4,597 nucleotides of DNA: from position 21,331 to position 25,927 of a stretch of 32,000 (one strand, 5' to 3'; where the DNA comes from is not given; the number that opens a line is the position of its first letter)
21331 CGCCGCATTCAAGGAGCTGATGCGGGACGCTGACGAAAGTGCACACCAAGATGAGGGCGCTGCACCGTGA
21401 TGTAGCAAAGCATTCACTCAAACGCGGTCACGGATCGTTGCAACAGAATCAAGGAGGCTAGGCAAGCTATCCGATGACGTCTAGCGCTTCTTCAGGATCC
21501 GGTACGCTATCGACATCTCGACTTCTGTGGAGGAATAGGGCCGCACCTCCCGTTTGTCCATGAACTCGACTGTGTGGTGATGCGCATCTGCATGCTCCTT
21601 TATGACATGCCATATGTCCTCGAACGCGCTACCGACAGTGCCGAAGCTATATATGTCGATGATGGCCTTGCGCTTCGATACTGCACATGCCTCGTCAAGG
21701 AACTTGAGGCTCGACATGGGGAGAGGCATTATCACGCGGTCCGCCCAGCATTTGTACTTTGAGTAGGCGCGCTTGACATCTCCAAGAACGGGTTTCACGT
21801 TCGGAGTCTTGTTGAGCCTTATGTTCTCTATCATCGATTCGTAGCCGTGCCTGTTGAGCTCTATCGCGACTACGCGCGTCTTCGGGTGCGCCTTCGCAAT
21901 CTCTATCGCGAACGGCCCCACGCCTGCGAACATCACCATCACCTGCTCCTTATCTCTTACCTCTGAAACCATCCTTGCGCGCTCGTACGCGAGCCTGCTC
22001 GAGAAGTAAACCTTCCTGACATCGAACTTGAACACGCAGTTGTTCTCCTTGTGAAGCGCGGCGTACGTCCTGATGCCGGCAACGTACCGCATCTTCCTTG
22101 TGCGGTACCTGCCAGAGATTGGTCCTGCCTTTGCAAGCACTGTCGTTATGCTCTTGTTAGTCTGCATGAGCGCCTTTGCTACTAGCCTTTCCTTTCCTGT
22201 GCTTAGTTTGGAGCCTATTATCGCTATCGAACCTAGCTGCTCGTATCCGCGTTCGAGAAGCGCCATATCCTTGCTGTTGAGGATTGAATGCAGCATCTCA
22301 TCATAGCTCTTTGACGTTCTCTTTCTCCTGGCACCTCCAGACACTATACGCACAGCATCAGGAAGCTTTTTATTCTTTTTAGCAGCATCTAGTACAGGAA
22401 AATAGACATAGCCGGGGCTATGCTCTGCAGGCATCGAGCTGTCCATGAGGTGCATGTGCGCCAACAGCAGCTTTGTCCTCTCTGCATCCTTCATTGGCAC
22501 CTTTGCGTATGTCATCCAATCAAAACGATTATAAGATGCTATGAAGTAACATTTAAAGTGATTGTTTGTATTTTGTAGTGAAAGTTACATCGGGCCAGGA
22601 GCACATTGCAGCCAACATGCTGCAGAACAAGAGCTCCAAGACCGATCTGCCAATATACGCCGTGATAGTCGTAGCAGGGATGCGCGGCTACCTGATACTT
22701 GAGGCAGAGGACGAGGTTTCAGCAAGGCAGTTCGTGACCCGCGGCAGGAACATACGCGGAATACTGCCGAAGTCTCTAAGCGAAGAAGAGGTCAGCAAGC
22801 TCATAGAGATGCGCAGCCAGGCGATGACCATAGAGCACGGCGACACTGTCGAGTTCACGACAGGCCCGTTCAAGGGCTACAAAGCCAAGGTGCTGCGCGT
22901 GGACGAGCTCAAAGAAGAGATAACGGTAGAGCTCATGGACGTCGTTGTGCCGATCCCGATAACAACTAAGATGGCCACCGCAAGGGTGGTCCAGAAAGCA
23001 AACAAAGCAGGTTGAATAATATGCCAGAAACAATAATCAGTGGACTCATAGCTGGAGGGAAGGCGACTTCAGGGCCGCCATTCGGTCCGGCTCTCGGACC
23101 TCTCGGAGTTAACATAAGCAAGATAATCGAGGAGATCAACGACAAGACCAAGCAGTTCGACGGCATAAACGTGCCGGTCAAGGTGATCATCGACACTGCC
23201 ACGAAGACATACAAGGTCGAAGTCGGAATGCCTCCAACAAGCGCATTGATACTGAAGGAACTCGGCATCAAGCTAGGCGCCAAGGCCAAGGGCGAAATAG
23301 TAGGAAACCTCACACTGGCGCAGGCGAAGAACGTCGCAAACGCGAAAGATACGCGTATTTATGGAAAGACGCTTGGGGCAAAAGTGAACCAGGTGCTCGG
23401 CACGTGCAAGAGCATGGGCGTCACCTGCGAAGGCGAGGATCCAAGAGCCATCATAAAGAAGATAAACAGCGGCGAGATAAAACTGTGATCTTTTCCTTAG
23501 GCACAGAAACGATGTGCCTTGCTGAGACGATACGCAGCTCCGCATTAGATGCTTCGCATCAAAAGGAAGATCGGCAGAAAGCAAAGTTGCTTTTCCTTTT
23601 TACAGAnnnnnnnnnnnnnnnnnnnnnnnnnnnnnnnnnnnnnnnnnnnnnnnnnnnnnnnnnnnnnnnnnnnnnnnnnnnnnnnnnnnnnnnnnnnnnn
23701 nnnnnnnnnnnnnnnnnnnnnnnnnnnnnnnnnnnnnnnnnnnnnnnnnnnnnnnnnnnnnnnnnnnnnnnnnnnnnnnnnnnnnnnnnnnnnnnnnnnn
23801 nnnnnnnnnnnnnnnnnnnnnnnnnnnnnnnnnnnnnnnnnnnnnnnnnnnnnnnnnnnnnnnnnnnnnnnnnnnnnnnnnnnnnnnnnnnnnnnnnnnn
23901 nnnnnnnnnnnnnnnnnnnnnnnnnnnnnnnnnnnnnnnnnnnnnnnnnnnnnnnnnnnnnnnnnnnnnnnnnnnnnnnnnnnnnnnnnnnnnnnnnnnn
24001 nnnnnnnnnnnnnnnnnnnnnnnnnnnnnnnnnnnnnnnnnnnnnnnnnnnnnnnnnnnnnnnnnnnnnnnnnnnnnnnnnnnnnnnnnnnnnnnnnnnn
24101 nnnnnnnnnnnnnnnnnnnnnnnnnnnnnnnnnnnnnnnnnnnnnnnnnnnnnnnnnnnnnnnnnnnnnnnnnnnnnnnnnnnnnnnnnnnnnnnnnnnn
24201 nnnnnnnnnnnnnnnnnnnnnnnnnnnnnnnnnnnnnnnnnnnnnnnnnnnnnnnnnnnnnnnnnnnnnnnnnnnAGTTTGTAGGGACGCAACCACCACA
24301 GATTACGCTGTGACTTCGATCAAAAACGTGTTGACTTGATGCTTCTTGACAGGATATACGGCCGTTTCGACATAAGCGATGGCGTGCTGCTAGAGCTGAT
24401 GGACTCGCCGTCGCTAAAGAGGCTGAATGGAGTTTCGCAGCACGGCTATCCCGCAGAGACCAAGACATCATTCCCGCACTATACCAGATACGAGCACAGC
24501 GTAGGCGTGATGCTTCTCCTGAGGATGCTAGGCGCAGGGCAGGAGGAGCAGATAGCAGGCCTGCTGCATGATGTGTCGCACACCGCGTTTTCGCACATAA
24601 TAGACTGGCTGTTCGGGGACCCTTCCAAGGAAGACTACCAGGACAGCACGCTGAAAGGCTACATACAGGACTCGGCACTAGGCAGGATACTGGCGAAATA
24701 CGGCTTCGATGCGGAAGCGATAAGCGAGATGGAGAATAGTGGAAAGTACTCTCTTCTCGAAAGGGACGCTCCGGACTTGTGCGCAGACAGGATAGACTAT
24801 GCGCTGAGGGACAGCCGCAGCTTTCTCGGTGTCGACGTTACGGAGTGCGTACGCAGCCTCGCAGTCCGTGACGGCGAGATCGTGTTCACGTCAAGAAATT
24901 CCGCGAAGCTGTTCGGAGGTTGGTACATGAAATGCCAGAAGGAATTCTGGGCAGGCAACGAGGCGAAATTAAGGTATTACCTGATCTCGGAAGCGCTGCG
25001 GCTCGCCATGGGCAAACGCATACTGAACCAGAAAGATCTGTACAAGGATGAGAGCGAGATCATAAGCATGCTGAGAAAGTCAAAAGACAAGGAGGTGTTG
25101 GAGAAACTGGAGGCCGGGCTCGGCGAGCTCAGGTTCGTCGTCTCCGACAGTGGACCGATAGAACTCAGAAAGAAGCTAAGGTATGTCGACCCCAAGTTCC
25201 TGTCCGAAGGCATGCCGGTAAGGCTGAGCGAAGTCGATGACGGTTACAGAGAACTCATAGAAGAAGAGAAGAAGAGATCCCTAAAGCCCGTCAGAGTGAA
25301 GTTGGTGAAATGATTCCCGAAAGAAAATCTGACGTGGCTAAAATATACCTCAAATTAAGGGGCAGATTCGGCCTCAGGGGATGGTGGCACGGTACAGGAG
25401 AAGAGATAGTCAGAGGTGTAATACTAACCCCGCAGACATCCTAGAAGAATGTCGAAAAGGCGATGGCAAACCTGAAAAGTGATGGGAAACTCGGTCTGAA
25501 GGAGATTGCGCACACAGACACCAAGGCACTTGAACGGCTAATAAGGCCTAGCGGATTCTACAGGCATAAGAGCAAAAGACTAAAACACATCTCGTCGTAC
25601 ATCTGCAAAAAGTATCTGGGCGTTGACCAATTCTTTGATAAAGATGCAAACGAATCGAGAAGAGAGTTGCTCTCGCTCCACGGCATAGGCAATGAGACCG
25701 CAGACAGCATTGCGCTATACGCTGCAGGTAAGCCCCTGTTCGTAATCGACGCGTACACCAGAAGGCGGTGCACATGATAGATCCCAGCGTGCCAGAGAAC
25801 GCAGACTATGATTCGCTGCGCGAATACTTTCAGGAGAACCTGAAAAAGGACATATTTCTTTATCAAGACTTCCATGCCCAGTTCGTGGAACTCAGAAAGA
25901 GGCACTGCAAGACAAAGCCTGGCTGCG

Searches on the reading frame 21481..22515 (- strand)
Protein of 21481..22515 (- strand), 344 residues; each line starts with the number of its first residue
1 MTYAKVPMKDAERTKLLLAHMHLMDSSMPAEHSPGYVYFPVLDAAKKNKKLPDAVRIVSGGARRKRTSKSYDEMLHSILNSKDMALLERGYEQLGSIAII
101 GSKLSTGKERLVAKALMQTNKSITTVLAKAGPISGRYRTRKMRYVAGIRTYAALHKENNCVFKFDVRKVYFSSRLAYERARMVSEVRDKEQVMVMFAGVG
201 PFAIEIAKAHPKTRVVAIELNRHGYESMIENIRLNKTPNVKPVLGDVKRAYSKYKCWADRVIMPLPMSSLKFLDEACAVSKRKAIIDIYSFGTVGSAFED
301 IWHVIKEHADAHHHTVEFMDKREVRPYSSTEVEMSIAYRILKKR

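Call 56: search_protein_families(library=pfam, proteins=[window:21481-22515:-], max_evalue=0.001)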
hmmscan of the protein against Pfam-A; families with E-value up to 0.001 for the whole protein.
window:21481-22515:- (344 aa): 4 families
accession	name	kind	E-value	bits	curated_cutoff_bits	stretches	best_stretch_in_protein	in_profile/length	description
PF02475.24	TRM5-TYW2_MTfase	-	1.5e-40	139.3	28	1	154-316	2-163/164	TRM5/TYW2 methyltransferase domain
PF25133.1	TYW2_N_2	-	4.2e-11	43.3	27.7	1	72-148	2-77/79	TYW2 N-terminal domain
PF18093.7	Trm5_N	-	5.5e-06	26.5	22.7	1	5-46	3-44/47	tRNA methyltransferase 5 N-terminal domain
PF02390.23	Methyltransf_4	-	0.00031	20.7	24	1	198-247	11-60/173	Putative methyltransferase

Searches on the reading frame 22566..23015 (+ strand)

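Call 56: search_protein_families(library=pfam, proteins=[window:22566-23015:+], max_evalue=0.001)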
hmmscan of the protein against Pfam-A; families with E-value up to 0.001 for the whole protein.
window:22566-23015:+ (149 aa): 2 families
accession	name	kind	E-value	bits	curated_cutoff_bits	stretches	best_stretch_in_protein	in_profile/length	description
PF03439.18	Spt5-NGN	-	9.1e-15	54.8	22.4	1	2-80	2-84/84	Early transcription elongation factor of RNA pol II, NGN section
PF00467.35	KOW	-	9.8e-06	25.6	22.3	1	92-122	2-32/32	KOW motif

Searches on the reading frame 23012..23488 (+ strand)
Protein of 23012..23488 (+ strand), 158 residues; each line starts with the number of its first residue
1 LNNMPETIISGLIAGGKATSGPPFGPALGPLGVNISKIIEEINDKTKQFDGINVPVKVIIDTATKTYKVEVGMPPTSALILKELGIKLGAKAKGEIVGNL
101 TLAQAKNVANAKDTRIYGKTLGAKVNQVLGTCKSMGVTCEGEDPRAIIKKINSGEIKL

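Call 56: search_protein_families(library=pfam, proteins=[window:23012-23488:+], max_evalue=0.001)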
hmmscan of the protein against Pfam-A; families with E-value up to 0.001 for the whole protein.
window:23012-23488:+ (158 aa): 2 families
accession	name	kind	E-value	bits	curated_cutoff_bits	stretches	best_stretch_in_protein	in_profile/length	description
PF03946.19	Ribosomal_L11_N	-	6.8e-20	71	32.9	1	13-67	5-58/58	Ribosomal protein L11, N-terminal domain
PF00298.24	Ribosomal_L11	-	1.6e-15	57.7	21.4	1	73-138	2-68/69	Ribosomal protein L11, RNA binding domain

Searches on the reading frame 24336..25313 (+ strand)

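Call 57: search_protein_families(library=pfam, proteins=[window:24336-25313:+], max_evalue=0.001)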
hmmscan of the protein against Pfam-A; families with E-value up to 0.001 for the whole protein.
window:24336-25313:+ (325 aa): 1 family
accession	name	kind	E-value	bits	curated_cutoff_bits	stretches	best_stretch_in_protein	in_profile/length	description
PF01966.28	HD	-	1.7e-06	28.8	22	1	51-97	1-49/116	HD domain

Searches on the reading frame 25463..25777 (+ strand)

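Call 57: search_protein_families(library=pfam, proteins=[window:25463-25777:+], max_evalue=0.001)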
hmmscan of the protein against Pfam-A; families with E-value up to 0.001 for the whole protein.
window:25463-25777:+ (104 aa): 2 families
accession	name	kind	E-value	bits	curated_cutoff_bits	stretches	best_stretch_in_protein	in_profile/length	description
PF00730.31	HhH-GPD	-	1.3e-07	32.4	26.2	1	10-102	28-82/108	HhH-GPD superfamily base excision DNA repair protein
PF00633.29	HHH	-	0.00032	20.8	24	1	58-86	2-30/30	Helix-hairpin-helix motif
